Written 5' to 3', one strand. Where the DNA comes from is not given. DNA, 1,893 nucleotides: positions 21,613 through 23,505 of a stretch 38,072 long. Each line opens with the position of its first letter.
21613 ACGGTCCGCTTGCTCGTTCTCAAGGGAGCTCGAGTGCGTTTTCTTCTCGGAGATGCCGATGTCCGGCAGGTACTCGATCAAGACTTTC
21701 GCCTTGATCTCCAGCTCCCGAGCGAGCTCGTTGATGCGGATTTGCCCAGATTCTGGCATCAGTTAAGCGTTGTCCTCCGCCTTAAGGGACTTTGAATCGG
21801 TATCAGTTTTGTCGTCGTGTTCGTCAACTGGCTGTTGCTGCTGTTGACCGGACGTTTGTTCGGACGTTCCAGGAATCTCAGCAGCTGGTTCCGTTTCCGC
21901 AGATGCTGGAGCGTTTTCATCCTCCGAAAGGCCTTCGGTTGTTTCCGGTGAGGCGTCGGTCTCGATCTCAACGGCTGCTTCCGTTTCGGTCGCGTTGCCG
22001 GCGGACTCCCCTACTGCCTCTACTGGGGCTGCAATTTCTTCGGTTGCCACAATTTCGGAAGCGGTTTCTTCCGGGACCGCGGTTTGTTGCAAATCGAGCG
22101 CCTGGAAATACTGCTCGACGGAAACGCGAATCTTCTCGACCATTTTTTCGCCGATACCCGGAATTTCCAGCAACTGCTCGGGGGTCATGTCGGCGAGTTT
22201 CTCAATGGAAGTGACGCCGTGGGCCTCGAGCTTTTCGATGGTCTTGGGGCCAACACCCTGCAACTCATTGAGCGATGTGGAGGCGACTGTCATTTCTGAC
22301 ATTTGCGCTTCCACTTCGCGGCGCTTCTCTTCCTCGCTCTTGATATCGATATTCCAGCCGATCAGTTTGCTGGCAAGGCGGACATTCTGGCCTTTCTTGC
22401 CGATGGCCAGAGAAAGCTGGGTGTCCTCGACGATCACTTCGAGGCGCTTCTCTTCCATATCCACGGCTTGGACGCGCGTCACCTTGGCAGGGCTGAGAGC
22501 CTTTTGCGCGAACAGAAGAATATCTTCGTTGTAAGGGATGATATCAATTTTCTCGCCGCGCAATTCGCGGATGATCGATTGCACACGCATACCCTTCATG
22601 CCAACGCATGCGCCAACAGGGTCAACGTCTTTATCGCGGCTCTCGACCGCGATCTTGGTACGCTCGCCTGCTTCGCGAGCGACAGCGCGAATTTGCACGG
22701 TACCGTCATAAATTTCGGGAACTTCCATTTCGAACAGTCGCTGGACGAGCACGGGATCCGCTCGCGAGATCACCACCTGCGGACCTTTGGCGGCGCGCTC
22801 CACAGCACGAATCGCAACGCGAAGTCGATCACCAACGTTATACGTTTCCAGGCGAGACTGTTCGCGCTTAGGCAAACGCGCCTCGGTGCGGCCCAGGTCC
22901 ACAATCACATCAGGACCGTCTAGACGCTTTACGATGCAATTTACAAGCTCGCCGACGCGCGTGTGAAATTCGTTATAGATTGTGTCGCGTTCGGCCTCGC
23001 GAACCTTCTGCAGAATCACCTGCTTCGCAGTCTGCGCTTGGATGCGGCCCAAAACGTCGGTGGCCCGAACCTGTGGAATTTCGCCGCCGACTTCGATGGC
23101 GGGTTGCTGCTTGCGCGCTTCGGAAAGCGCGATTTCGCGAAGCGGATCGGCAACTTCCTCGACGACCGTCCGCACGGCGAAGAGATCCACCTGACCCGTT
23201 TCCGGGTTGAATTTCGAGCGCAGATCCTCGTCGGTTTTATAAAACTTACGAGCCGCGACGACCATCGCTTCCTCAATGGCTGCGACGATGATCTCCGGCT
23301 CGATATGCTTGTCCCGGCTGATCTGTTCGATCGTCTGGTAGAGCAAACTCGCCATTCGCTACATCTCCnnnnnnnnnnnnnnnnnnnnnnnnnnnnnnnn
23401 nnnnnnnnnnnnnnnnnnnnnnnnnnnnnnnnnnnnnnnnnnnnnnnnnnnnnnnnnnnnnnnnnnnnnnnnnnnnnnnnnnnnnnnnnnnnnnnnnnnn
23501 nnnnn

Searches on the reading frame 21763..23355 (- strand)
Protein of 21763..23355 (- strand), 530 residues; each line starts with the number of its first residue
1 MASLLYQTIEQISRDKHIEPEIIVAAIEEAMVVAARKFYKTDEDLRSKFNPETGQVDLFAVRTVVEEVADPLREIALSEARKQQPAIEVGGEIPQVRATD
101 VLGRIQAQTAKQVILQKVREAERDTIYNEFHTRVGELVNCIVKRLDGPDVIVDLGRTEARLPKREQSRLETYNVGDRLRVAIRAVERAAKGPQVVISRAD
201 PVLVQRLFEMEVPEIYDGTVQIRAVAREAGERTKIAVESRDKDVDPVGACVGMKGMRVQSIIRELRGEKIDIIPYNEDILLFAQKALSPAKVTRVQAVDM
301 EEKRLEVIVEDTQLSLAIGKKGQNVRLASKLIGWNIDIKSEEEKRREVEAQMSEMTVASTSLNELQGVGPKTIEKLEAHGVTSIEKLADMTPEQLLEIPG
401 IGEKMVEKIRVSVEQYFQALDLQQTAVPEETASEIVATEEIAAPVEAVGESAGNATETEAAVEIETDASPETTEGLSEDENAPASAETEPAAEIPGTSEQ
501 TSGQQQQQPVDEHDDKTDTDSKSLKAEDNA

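Call 14: search_protein_families(library=pfam, proteins=[window:21763-23355:-], max_evalue=0.001)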
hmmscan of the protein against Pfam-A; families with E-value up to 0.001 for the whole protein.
window:21763-23355:- (530 aa): 10 families
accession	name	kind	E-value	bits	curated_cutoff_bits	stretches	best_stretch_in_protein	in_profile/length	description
PF08529.16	NusA_N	-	5.2e-34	117.4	23.8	1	5-124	2-119/119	NusA N-terminal domain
PF13184.12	KH_5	-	2.6e-31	108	27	1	229-296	1-68/69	NusA-like KH domain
PF14520.12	HHH_5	-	4.7e-14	53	27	1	362-411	4-53/57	Helix-hairpin-helix domain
PF00633.29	HHH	-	1.5e-07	31.3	24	1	384-410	2-28/30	Helix-hairpin-helix motif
PF14716.13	HHH_8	-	3.3e-05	24.6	30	0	389-415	46-70/73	Helix-hairpin-helix domain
PF00575.29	S1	-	3.7e-05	24.5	22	1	134-194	4-71/74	S1 RNA binding domain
PF12826.13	HHH_2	-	4.2e-05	24.1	27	1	367-410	10-52/64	Helix-hairpin-helix motif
PF23095.1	KH_NusA_C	-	0.00016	22.1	34.2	1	311-338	7-34/59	Transcription termination/antitermination protein NusA, KH domain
PF03118.21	RNA_pol_A_CTD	-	0.00018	21.6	23.8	1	376-414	28-66/67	Bacterial RNA polymerase, alpha chain C terminal domain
PF11798.14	IMS_HHH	-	0.00048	20.6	24.4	0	359-381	10-32/32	IMS family HHH motif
